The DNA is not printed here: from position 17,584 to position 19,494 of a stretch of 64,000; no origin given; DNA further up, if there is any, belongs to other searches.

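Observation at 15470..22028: AT-rich leader with a perfect 16-nt palindrome, then a GT-C-like membrane protein, a B12-radical-SAM enzyme and two tandem SGNH/GDSL paralogues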

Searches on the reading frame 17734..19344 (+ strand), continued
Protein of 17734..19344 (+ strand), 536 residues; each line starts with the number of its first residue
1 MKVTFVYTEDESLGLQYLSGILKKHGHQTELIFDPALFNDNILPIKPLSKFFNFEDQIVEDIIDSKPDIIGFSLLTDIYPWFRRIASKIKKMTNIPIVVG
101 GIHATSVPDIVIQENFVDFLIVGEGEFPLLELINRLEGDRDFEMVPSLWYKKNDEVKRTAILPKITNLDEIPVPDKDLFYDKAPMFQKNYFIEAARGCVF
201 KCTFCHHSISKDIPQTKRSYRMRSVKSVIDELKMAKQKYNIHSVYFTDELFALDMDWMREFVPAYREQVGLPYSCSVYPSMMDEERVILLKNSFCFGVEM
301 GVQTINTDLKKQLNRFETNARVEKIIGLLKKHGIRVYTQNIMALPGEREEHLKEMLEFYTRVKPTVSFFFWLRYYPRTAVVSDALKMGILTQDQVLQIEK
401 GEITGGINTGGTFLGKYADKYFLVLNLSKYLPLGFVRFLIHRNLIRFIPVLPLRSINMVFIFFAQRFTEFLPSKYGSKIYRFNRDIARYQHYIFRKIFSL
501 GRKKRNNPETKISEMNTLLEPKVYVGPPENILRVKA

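Call 13: find_encoding_contigs(protein=P0004, flank=10000, max_places=3)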
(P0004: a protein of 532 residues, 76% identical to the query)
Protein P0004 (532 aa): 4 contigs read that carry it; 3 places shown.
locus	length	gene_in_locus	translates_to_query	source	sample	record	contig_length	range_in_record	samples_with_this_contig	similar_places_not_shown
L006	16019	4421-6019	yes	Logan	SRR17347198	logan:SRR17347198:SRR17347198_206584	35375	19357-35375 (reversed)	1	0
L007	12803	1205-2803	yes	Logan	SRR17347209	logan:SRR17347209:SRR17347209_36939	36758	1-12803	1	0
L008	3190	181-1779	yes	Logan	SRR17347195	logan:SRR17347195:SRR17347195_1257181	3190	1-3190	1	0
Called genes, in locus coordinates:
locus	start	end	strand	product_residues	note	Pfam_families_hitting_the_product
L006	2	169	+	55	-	?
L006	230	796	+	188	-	PF05494:MlaC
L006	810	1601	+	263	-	PF04333:MlaA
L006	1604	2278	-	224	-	-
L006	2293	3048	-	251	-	PF09335:VTT_dom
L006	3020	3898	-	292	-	PF12804:NTP_transf_3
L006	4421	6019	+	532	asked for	PF02310:B12-binding, PF04055:Radical_SAM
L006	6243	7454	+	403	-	PF13472:Lipase_GDSL_2 (faint)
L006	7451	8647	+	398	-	-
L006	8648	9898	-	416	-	PF01139:RtcB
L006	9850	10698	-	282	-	PF10677:DUF2490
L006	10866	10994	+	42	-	-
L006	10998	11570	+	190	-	PF02834:LigT_PEase, PF10469:AKAP7_NLS (weak), PF13563:2_5_RNA_ligase2, PF02834:LigT_PEase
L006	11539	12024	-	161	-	-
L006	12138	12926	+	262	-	PF02353:CMAS (weak), PF13489:Methyltransf_23, PF07021:MetW (weak), PF13847:Methyltransf_31, PF08241:Methyltransf_11, PF08242:Methyltransf_12, PF13649:Methyltransf_25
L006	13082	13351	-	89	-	-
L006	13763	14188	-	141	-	PF00383:dCMP_cyt_deam_1, PF14437:MafB19-deam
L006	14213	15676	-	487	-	PF00133:tRNA-synt_1 (faint), PF01406:tRNA-synt_1e, PF09334:tRNA-synt_1g (weak), PF01921:tRNA-synt_1f (weak), PF09190:DALR_2, PF23493:CysS_C (weak)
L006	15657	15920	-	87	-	PF01809:YidD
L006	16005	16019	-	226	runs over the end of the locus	-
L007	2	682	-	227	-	?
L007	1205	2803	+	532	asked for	PF02310:B12-binding, PF04055:Radical_SAM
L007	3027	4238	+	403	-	PF13472:Lipase_GDSL_2 (faint)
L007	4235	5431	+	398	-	-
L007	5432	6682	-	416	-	PF01139:RtcB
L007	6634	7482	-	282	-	PF10677:DUF2490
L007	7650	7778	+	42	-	-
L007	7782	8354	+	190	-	PF02834:LigT_PEase, PF10469:AKAP7_NLS (weak), PF13563:2_5_RNA_ligase2, PF02834:LigT_PEase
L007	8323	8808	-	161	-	-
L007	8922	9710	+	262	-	PF02353:CMAS (weak), PF13489:Methyltransf_23, PF07021:MetW (weak), PF13847:Methyltransf_31, PF08241:Methyltransf_11, PF08242:Methyltransf_12, PF13649:Methyltransf_25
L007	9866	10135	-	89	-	-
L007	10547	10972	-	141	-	PF00383:dCMP_cyt_deam_1, PF14437:MafB19-deam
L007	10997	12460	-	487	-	PF00133:tRNA-synt_1 (faint), PF01406:tRNA-synt_1e, PF09334:tRNA-synt_1g (weak), PF01921:tRNA-synt_1f (weak), PF09190:DALR_2, PF23493:CysS_C (weak)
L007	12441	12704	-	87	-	PF01809:YidD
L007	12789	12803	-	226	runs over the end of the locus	-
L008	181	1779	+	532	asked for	PF02310:B12-binding, PF04055:Radical_SAM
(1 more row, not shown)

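Call 14: find_encoding_contigs(protein=P0007, flank=10000, max_places=3)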
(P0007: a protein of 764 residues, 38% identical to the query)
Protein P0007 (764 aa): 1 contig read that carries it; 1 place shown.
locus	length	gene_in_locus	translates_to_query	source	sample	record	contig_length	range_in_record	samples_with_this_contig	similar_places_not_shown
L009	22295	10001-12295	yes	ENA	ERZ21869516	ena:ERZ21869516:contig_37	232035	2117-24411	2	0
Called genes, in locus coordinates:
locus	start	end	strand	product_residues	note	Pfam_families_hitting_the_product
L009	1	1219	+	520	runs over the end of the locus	PF02310:B12-binding, PF04055:Radical_SAM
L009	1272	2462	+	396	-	PF00919:UPF0004, PF04055:Radical_SAM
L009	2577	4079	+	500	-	PF02310:B12-binding, PF04055:Radical_SAM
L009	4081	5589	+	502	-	PF02310:B12-binding, PF04055:Radical_SAM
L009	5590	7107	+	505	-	PF02310:B12-binding, PF04055:Radical_SAM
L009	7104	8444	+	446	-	PF23545:Zn_ribbon_HMPTM, PF04055:Radical_SAM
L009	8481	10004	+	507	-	PF02310:B12-binding, PF04055:Radical_SAM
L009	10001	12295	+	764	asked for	PF02310:B12-binding, PF19864:Radical_SAM_N2 (faint), PF04055:Radical_SAM, PF02310:B12-binding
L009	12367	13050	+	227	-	PF04055:Radical_SAM (faint)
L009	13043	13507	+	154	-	-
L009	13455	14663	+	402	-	-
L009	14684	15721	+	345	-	PF03706:LPG_synthase_TM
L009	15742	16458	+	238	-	PF00535:Glycos_transf_2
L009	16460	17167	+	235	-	PF08889:WbqC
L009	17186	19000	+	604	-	PF09586:YfhO (weak)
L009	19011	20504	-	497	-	PF27533:CapK_C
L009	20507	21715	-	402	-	PF04055:Radical_SAM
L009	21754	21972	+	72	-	-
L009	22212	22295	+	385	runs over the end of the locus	PF02985:HEAT (faint), PF13646:HEAT_2 (weak), PF03130:HEAT_PBS (faint), PF13513:HEAT_EZ (faint), PF13646:HEAT_2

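Call 23: search_solved_structures(query=window:17734-19344:+, max_evalue=0.001)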
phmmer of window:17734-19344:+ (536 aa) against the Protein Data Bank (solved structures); distinct sequences matched with E-value up to 0.001: 6.
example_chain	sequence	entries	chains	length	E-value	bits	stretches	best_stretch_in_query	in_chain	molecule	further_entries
6wte_A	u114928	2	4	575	3.9e-13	52.1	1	195-380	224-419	B12-binding domain-containing protein | Tryptophan-C2-methyltransferase containing B12-binding domain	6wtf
5ul2_A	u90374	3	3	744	7.5e-10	41.3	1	56-252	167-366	OxsB protein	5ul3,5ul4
6fd2_B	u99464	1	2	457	9.1e-10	41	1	170-362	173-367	Putative apramycin biosynthetic oxidoreductase 4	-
7kdx_A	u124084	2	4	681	6.9e-09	38.1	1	15-350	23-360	Methyltransferase TokK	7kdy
9ccb_A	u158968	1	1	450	5.1e-08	35.2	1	18-362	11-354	Radical SAM core domain-containing protein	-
9n1b_A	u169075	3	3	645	4.7e-05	25.4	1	120-355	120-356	Radical SAM protein | Radical SAM enzyme CysS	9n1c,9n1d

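Call 53: find_encoding_contigs(protein=P0035, flank=8000, max_places=1)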
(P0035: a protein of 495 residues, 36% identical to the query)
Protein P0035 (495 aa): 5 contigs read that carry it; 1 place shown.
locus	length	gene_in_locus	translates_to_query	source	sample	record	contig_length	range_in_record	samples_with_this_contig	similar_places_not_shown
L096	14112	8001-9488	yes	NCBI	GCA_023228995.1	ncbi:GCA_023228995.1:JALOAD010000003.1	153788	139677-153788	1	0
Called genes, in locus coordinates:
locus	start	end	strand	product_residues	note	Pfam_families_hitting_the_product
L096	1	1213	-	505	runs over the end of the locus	PF02310:B12-binding, PF04055:Radical_SAM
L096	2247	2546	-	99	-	-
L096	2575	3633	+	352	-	-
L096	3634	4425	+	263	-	-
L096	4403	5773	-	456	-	PF02310:B12-binding, PF04055:Radical_SAM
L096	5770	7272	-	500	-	PF02310:B12-binding, PF04055:Radical_SAM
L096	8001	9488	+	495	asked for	PF02310:B12-binding, PF04055:Radical_SAM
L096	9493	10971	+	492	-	PF02310:B12-binding, PF04055:Radical_SAM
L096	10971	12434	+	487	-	PF02310:B12-binding, PF04055:Radical_SAM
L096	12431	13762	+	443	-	PF02310:B12-binding, PF04055:Radical_SAM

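Call 54: find_encoding_contigs(protein=P0024, flank=8000, max_places=1)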
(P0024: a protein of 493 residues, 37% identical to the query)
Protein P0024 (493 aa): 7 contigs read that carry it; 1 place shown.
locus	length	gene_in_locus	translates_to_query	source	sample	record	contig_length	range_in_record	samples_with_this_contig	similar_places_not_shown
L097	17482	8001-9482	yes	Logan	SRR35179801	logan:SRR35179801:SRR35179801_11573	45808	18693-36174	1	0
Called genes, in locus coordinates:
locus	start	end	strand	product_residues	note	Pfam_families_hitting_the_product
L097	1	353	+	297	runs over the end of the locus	PF00535:Glycos_transf_2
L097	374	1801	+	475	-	PF01943:Polysacc_synt (weak)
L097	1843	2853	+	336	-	PF05704:Caps_synth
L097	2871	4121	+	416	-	PF02310:B12-binding, PF04055:Radical_SAM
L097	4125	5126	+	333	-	PF04055:Radical_SAM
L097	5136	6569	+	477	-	PF02310:B12-binding, PF04055:Radical_SAM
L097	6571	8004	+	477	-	PF02310:B12-binding, PF04055:Radical_SAM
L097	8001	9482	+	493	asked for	PF02310:B12-binding, PF04055:Radical_SAM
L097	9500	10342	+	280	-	-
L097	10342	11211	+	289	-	PF01145:Band_7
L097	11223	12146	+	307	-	PF01136:Peptidase_U32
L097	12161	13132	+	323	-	PF00005:ABC_tran, PF13304:AAA_21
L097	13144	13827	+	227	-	PF00535:Glycos_transf_2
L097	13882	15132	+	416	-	PF00999:Na_H_Exchanger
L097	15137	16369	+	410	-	PF00278:Orn_DAP_Arg_deC, PF02784:Orn_Arg_deC_N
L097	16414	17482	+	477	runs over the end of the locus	PF02310:B12-binding, PF04055:Radical_SAM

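Call 55: find_encoding_contigs(protein=P0012, flank=8000, max_places=1)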
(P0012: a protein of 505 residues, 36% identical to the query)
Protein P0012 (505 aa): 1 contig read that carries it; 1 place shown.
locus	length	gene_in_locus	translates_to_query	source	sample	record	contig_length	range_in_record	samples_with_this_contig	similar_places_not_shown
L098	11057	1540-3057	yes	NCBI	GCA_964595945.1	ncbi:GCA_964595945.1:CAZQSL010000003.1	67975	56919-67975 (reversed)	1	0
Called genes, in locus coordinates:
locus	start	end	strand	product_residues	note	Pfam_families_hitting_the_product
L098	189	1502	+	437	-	PF23545:Zn_ribbon_HMPTM, PF04055:Radical_SAM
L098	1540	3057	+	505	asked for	PF02310:B12-binding, PF04055:Radical_SAM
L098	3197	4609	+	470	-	PF02310:B12-binding, PF04055:Radical_SAM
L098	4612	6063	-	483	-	-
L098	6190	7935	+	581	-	-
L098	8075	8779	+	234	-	PF00535:Glycos_transf_2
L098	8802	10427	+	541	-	-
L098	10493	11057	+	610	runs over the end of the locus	-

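Call 65: search_solved_structures(query=A4, max_evalue=0.001)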
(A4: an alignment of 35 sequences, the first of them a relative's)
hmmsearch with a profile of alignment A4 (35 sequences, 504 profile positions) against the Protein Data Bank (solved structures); distinct sequences matched with E-value up to 0.001: 22.
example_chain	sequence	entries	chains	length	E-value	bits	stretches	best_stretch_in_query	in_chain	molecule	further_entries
6fd2_B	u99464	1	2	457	3.2e-26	95.3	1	163-401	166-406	Putative apramycin biosynthetic oxidoreductase 4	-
9ccb_A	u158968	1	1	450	2.6e-20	75.9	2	94-237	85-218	Radical SAM core domain-containing protein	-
9n1b_A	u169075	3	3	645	7.8e-20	74.3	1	56-391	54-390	Radical SAM protein | Radical SAM enzyme CysS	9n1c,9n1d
6wte_A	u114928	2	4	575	3.5e-19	72.1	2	192-384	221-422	B12-binding domain-containing protein | Tryptophan-C2-methyltransferase containing B12-binding domain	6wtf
5ul2_A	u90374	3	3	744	5.8e-19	71.4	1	54-365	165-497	OxsB protein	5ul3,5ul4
7kdx_A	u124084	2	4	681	3.4e-18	68.9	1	66-356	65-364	Methyltransferase TokK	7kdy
4jc0_A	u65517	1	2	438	6.1e-09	38.4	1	189-372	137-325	Ribosomal protein S12 methylthiotransferase RimO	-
2qgq_A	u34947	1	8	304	6.6e-09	38.2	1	192-372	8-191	Protein TM_1862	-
1olt_A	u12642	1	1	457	1.1e-07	34.3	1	278-387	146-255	OXYGEN-INDEPENDENT COPROPORPHYRINOGEN III OXIDASE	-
7mjz_A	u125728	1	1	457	3.5e-07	32.5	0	276-383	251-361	tRNA-2-methylthio-N(6)-dimethylallyladenosine synthase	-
7mjv_A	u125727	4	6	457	3.9e-07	32.4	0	276-383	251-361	tRNA-2-methylthio-N(6)-dimethylallyladenosine synthase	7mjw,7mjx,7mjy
6iad_A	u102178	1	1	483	2.2e-06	29.9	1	278-384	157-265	Histone acetyltransferase, ELP3 family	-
6iaz_A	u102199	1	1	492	2.3e-06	29.9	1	278-385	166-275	Histone acetyltransferase, ELP3 family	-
6ia8_A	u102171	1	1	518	2.4e-06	29.8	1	278-384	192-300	Histone acetyltransferase, ELP3 family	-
8avg_C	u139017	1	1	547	1.9e-05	26.8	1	279-363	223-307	Elongator complex protein 3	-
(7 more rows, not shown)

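Call 70: search_protein_families(library=pfam, proteins=[L098:4612-6063:-, L098:6190-7935:+, L098:8802-10427:+, L003:8097-9719:-], max_evalue=0.01)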
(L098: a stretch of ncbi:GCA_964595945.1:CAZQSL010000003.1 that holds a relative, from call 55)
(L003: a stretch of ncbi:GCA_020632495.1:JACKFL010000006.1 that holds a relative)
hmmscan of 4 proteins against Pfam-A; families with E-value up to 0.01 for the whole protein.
L098:4612-6063:- (483 aa): 0 families

L098:6190-7935:+ (581 aa): 0 families

L098:8802-10427:+ (541 aa): 0 families

L003:8097-9719:- (540 aa): 5 families
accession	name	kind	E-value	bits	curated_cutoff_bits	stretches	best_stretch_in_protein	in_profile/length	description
PF00535.33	Glycos_transf_2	-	6.4e-20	72.2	23.3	1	7-140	1-143/168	Glycosyl transferase family 2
PF05050.19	Methyltransf_21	-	1.6e-14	54.8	22.7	1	334-474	4-149/173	Methyltransferase FkbM domain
PF13704.12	Glyco_tranf_2_4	-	5.7e-05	24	27.5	1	14-87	2-82/98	Glycosyl transferase family 2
PF10111.15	Glyco_tranf_2_2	-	0.00034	20.7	27.3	1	7-99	1-104/276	Glycosyltransferase like family 2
PF13641.12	Glyco_tranf_2_3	-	0.0045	17.5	27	1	4-109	1-119/230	Glycosyltransferase like family 2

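Call 77: search_protein_families(library=pfam, proteins=[L098:189-1502:+, L009:7104-8444:+, L009:13455-14663:+, L009:12367-13050:+, L097:9500-10342:+, L096:2575-3633:+, L096:3634-4425:+], max_evalue=0.001)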
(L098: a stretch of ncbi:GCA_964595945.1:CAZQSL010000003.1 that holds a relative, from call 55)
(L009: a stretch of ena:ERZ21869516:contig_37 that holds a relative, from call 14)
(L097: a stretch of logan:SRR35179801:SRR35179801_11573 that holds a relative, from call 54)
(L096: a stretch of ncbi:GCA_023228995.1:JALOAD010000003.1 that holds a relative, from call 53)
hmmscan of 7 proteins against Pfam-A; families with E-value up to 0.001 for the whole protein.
L098:189-1502:+ (437 aa): 2 families
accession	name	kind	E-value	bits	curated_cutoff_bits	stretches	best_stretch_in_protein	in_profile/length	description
PF04055.27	Radical_SAM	-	8.1e-23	81.8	29.5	1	100-253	3-165/166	Radical SAM superfamily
PF23545.1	Zn_ribbon_HMPTM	-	3.8e-16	58.8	27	1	14-55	3-44/45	HMPTM N-terminal zinc ribbon domain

L009:7104-8444:+ (446 aa): 2 families
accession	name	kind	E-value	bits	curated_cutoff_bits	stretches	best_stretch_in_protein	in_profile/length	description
PF04055.27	Radical_SAM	-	2.6e-20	73.7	29.5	1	80-234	2-166/166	Radical SAM superfamily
PF23545.1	Zn_ribbon_HMPTM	-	1.6e-14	53.6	27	1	9-50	2-43/45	HMPTM N-terminal zinc ribbon domain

L009:13455-14663:+ (402 aa): 1 family
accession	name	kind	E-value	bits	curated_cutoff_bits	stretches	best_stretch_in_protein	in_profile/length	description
PF10282.15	Lactonase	-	0.00016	21.4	21.7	0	286-365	37-122/344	Lactonase, 7-bladed beta-propeller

L009:12367-13050:+ (227 aa): 1 family
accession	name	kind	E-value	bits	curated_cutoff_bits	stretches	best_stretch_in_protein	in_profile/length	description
PF04055.27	Radical_SAM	-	5.7e-06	27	29.5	1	2-74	94-165/166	Radical SAM superfamily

L097:9500-10342:+ (280 aa): 0 families

L096:2575-3633:+ (352 aa): 0 families

L096:3634-4425:+ (263 aa): 0 families
